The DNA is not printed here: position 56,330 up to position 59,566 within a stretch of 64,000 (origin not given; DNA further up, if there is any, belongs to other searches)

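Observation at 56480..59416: Single ORF fusing a GT-C glycosyltransferase, a carbohydrate-binding-like beta-sandwich and a complete Wzm ABC-2 permease: a possible coupled export-and-transfer machine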

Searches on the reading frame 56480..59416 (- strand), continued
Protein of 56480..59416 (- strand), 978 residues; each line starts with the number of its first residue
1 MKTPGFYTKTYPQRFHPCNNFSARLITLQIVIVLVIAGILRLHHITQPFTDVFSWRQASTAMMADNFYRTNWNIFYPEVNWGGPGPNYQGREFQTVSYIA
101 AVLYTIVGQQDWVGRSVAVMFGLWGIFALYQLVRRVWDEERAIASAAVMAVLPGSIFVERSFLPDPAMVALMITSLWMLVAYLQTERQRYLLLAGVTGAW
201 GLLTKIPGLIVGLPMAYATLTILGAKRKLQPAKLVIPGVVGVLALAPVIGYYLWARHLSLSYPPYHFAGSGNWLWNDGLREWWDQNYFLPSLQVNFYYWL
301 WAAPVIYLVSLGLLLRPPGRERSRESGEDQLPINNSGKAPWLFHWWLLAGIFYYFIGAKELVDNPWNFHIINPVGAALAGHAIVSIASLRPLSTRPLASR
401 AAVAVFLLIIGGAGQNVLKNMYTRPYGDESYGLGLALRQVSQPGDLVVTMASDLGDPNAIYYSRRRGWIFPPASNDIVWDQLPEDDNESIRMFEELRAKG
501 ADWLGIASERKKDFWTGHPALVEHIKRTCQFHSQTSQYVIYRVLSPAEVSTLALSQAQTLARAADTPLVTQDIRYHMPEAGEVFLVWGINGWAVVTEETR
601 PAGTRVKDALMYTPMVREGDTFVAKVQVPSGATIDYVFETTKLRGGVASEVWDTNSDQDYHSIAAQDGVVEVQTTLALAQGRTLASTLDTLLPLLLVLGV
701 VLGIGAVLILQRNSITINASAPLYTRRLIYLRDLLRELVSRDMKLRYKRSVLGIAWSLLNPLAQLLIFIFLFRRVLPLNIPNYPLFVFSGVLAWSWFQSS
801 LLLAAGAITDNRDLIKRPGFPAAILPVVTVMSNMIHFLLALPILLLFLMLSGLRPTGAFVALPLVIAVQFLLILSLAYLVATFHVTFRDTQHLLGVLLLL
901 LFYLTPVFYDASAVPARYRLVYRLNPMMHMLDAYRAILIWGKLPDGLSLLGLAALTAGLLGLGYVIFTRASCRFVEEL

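Call 19: search_protein_families(library=pfam, proteins=[L002:11757-12713:+, L002:12898-13890:+, L002:587-1882:+, L001:15904-17550:+], max_evalue=0.01)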
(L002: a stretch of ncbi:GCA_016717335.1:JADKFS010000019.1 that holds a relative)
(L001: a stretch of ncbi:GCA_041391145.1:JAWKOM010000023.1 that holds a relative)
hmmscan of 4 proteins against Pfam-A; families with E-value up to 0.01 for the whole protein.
L002:11757-12713:+ (318 aa): 3 families
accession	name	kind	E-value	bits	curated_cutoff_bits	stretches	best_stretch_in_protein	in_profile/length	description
PF00535.33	Glycos_transf_2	-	1.3e-34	120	23.3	1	5-167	1-166/168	Glycosyl transferase family 2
PF13641.12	Glyco_tranf_2_3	-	9.9e-05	22.9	27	1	2-110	1-111/230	Glycosyltransferase like family 2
PF10111.15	Glyco_tranf_2_2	-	0.00014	21.9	27.3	1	5-96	1-92/276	Glycosyltransferase like family 2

L002:12898-13890:+ (330 aa): 1 family
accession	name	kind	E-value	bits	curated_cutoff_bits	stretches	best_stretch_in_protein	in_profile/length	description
PF03706.18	LPG_synthase_TM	-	4.9e-40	138.3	33.4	1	10-306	3-301/302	Lysylphosphatidylglycerol synthase TM region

L002:587-1882:+ (431 aa): 5 families
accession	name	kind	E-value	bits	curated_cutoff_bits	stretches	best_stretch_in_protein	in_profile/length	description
PF00535.33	Glycos_transf_2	-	4.5e-25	89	23.3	1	102-274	1-167/168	Glycosyl transferase family 2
PF13641.12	Glyco_tranf_2_3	-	1.4e-16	61.6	27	1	101-324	3-219/230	Glycosyltransferase like family 2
PF10111.15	Glyco_tranf_2_2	-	4.7e-05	23.4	27.3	1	103-323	2-223/276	Glycosyltransferase like family 2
PF13506.12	Glyco_transf_21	-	0.00045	20.2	21.7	1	169-278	23-121/174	Glycosyl transferase family 21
PF13632.12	Glyco_trans_2_3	-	0.0097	16.2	27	0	179-321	1-128/198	Glycosyl transferase family group 2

L001:15904-17550:+ (548 aa): 1 family
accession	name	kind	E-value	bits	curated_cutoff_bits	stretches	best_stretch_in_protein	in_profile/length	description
PF13231.12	PMT_2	-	5.4e-05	23.9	26.1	1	110-271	2-158/160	Dolichyl-phosphate-mannose-protein mannosyltransferase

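Call 22: search_solved_structures(query=window:56480-59416:-, max_evalue=0.01, show_alignments=2)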
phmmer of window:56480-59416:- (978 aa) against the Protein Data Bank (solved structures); distinct sequences matched with E-value up to 0.01: 7.
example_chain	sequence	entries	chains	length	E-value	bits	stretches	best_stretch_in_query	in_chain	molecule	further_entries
6m96_B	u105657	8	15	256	2.6e-20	75.2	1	734-957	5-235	Transport permease protein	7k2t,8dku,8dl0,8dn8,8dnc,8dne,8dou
6oih_D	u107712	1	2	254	3.5e-20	74.7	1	734-957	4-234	Transport permease protein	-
9cfl_A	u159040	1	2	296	1.3e-18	69.6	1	734-940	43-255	Transport permease protein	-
9cfp_A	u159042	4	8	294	1.7e-18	69.2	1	734-940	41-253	Transport permease protein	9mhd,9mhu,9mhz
6jbh_C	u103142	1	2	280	2.1e-18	68.9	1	734-939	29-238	TarG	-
9qfx_A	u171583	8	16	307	8.6e-13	50.3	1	732-938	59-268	Probable O-antigen/lipopolysaccharide transport integral membrane protein ABC transporter | ABC transporter permease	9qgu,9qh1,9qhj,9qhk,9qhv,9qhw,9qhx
8tsh_C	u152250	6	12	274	5.9e-08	34.3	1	734-939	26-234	Transport permease protein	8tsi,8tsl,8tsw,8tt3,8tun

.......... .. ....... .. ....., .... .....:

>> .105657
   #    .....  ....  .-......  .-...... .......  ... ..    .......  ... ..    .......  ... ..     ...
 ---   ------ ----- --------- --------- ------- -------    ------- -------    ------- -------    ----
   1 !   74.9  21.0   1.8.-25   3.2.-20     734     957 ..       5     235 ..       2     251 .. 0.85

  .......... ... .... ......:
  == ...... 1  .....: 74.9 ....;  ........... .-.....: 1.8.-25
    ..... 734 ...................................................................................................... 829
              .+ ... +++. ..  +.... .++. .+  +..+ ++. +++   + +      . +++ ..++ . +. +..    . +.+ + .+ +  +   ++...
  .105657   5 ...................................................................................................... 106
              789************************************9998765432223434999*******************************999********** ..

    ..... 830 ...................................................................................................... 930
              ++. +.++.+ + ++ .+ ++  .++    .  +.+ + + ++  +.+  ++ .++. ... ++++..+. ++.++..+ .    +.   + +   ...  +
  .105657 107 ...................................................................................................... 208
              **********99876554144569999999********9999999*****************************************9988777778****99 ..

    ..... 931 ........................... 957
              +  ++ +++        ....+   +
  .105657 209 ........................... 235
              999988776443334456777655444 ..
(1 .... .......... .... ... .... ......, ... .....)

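Call 40: search_protein_representatives(protein=window:56480-59416:-)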
Query: 978 residues. Proteins with E-value up to 0.001 (for the whole library): 23991; up to 1e-10: 11673; up to 1e-30: 938. The best 150 are listed.
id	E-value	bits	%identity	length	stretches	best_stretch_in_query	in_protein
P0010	0.0e+00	1099.3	54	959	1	29-978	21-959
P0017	2.0e-283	959.4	52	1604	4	22-549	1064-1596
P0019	7.0e-280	947.7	57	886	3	11-554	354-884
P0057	1.6e-211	721.4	52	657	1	16-673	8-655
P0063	3.0e-208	710.5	50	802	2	8-674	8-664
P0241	1.2e-180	619.2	46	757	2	27-560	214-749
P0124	1.5e-178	612.2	69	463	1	558-978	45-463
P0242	1.1e-174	599.5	53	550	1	27-547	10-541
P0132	6.4e-162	557.2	54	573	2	556-978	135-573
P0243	6.1e-160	550.6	51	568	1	22-552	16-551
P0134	5.4e-154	531.0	49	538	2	555-978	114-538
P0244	2.1e-148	512.5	49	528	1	28-543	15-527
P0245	2.1e-147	509.2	47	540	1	30-543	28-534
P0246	6.8e-147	507.5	47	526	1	30-545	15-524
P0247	2.8e-145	502.1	43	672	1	21-660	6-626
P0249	4.7e-144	498.1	46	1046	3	565-978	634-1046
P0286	1.8e-90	320.7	49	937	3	567-714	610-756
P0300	3.4e-83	296.6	61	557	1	727-977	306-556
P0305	9.8e-81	288.5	55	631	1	720-978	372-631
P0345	1.9e-67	244.5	42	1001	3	566-712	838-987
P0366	7.3e-62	226.0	56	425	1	768-978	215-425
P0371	1.3e-59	218.5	45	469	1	728-978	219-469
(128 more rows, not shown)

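Call 41: predict_structure(alignment_id=A1)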
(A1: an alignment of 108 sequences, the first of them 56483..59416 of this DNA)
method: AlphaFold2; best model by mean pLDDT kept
length: 978 residues; sequences in the alignment: 108
mean_pLDDT: 84.9   pTM: 0.65
mean pLDDT of the five models: 84.9, 84.2, 83.9, 82.4, 80.4
residues with pLDDT >= 90: 527; 70-90: 314; 50-70: 69; < 50: 68
segments of 3 or more residues with pLDDT < 50: 1-19, 266-269, 558-563, 680-699, 704-706, 708-721
pLDDT, mean of each block of 10 residues (from residue 1): 37 43 61 67 83 89 90 82 76 84 92 90 93 95 94 68 86 97 96 97 91 96 90 93 95 83 56 73 89 89 95 90 65 71 97 87 86 96 94 84 92 88 86 98 96 93 95 84 95 96 95 90 97 97 95 62 68 96 96 91 91 97 96 95 89 90 91 79 29 40 45 39 74 92 80 80 91 91 91 91 89 89 94 88 85 82 92 95 83 88 86 90 90 93 92 93 92 79
secondary structure, 60 per line:
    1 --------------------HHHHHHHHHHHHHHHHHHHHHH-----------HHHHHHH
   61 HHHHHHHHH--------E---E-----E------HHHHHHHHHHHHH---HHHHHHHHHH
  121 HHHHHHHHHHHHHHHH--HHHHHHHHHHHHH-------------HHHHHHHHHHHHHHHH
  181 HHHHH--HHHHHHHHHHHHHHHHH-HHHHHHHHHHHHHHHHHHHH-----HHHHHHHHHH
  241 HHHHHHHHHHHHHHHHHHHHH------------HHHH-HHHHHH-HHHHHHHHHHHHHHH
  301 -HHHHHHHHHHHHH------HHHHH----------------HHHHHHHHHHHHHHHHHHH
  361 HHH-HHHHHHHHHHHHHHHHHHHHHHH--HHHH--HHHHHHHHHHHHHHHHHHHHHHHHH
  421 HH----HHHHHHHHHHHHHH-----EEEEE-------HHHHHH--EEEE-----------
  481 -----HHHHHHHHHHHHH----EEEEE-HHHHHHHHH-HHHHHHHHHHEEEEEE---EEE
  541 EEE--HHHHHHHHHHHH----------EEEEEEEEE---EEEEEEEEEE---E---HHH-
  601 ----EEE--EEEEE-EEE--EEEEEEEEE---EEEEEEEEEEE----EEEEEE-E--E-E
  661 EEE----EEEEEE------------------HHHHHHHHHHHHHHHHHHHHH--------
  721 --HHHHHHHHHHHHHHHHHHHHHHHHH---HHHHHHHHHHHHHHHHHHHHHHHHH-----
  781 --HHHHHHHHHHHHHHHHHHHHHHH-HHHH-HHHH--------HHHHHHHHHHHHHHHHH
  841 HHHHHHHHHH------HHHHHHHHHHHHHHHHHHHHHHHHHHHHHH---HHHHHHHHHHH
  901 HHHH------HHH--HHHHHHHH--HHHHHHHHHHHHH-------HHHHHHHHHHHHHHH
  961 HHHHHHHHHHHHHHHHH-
elements in order (helices of 4 or more, strands of 3 or more residues): H21-42 H54-69 H95-107 H111-136 H139-151 H165-185 H188-204 H206-225 H231-261 H274-277 H279-284 H286-300 H302-314 H321-325 H342-363 H365-387 H390-393 H396-422 H427-440 E446-450 H458-463 E466-469 H486-498 E503-507 H509-517 H519-528 E529-534 E538-543 H546-557 E568-576 E580-589 E605-607 E610-614 E616-618 E621-629 E633-643 E648-653 E660-663 E668-673 H692-712 H723-747 H751-775 H783-805 H807-810 H812-815 H824-850 H857-886 H890-904 H916-923 H926-938 H946-977

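Call 44: fold_search(model_id=the predicted structure, library=pdb)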
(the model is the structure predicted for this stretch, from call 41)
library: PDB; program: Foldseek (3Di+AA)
matches with E <= 10: 542; with E <= 0.001: 48
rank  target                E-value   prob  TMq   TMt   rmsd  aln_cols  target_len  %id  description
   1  3waj                  2.3e-11  1.00  0.33  0.39  16.7       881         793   12  Crystal structure of the Archaeoglobus fulgidus oligosaccharyltransferase (O29867_ARCFU) complex with Zn and sulfate (released 2013-10-30)
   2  7e9s_A                3.1e-11  1.00  0.33  0.36  16.3       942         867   12  Archaeal oligosaccharyltransferase AglB from Archaeoglobus fulgidus in complex with an inhibitory peptide and a dolich (released 2021-09-08)
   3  5gmy_A                3.5e-11  1.00  0.32  0.37  17.5       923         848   11  Crystal structure of the Archaeoglobus fulgidus oligosaccharyltransferase (O29867_ARCFU) tethered with an acceptor pep (released 2017-02-01)
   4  3wak                  3.8e-11  1.00  0.34  0.38  16.8       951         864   11  Crystal structure of the Archaeoglobus fulgidus oligosaccharyltransferase (O29867_ARCFU) in the apo form (released 2013-10-30)
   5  5ezm                  1.1e-09  1.00  0.36  0.60   7.4       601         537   15  Crystal Structure of ArnT from Cupriavidus metallidurans in the apo state (released 2016-02-17)
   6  5f15                  1.2e-09  1.00  0.35  0.59   7.4       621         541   14  Crystal Structure of ArnT from Cupriavidus metallidurans bound to Undecaprenyl phosphate (released 2016-02-17)
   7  9cfl_A                2.0e-09  1.00  0.24  0.80   3.4       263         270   22  Cryo-EM structure of S. aureus TarGH in complex with ATP-gamma-S (released 2025-04-23)
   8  7k2t_B                2.4e-09  1.00  0.23  0.85   3.0       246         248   25  Mg2+/ATP-bound structure of the full-length WzmWzt O antigen ABC transporter in lipid nanodiscs (released 2021-01-13)
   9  8pn9_A                3.8e-09  1.00  0.35  0.49  13.1       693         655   13  Structure of human oligosaccharyltransferase OST-A complex bound to NGI-1 (released 2024-05-08)
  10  6m96_B                5.7e-09  1.00  0.23  0.80   3.5       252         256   25  ATP-bound conformation of the WzmWzt O antigen ABC transporter (released 2019-03-06)
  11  6ftg_5                7.0e-09  1.00  0.35  0.50  14.5       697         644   13  Subtomogram average of OST-containing ribosome-translocon complexes from canine rough microsomal membranes (released 2018-03-21)
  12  6oih_C                1.5e-08  1.00  0.24  0.88   2.5       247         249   25  Crystal structure of O-antigen polysaccharide ABC-transporter (released 2019-04-17)
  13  9n9j_I                2.1e-08  1.00  0.33  0.44  13.3       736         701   13  Structure of a GRP94 folding intermediate engaged with a CCDC134- and FKBP11-bound secretory translocon (released 2025-11-19)
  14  6s7o_A                2.6e-08  1.00  0.34  0.47  13.5       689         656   13  Cryo-EM structure of human oligosaccharyltransferase complex OST-A (released 2019-12-18)
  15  7k2t_D                3.3e-08  1.00  0.23  0.83   3.1       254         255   24  Mg2+/ATP-bound structure of the full-length WzmWzt O antigen ABC transporter in lipid nanodiscs (released 2021-01-13)
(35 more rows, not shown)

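Call 47: find_encoding_contigs(protein=P0006, flank=10000, max_places=1)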
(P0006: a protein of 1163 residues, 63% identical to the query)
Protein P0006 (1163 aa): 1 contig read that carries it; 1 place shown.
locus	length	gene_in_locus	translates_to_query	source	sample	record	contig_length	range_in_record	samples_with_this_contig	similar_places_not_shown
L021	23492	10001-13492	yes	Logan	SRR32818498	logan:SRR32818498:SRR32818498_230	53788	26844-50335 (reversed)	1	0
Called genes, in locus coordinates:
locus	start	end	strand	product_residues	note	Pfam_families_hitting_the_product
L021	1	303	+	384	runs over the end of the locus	PF00465:Fe-ADH, PF25137:ADH_Fe_C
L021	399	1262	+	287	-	PF04444:Dioxygenase_N, PF00775:Dioxygenase_C, PF13620:CarboxypepD_reg (faint)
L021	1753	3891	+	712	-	PF00535:Glycos_transf_2, PF10111:Glyco_tranf_2_2 (faint), PF13641:Glyco_tranf_2_3, PF13632:Glyco_trans_2_3 (weak), PF00535:Glycos_transf_2, PF13641:Glyco_tranf_2_3, PF13632:Glyco_trans_2_3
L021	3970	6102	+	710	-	PF16760:CBM53 (faint), PF13231:PMT_2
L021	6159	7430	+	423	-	PF00535:Glycos_transf_2, PF10111:Glyco_tranf_2_2, PF13641:Glyco_tranf_2_3, PF13632:Glyco_trans_2_3 (weak)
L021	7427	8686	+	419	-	PF00535:Glycos_transf_2, PF10111:Glyco_tranf_2_2 (weak), PF13641:Glyco_tranf_2_3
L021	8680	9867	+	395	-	PF13506:Glyco_transf_21 (weak), PF00535:Glycos_transf_2, PF13641:Glyco_tranf_2_3, PF13632:Glyco_trans_2_3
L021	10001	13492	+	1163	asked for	PF16760:CBM53 (faint), PF23166:Ig_N_CWD1 (faint), PF13231:PMT_2, PF01061:ABC2_membrane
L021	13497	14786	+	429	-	PF00005:ABC_tran, PF13304:AAA_21 (faint), PF14524:Wzt_C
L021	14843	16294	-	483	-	PF01139:RtcB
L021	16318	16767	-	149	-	PF01951:Archease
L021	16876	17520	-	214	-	-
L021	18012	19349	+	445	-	PF02195:ParB_N (weak)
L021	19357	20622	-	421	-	PF02310:B12-binding, PF04055:Radical_SAM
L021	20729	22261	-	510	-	-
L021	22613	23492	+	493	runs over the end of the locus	PF01580:FtsK_SpoIIIE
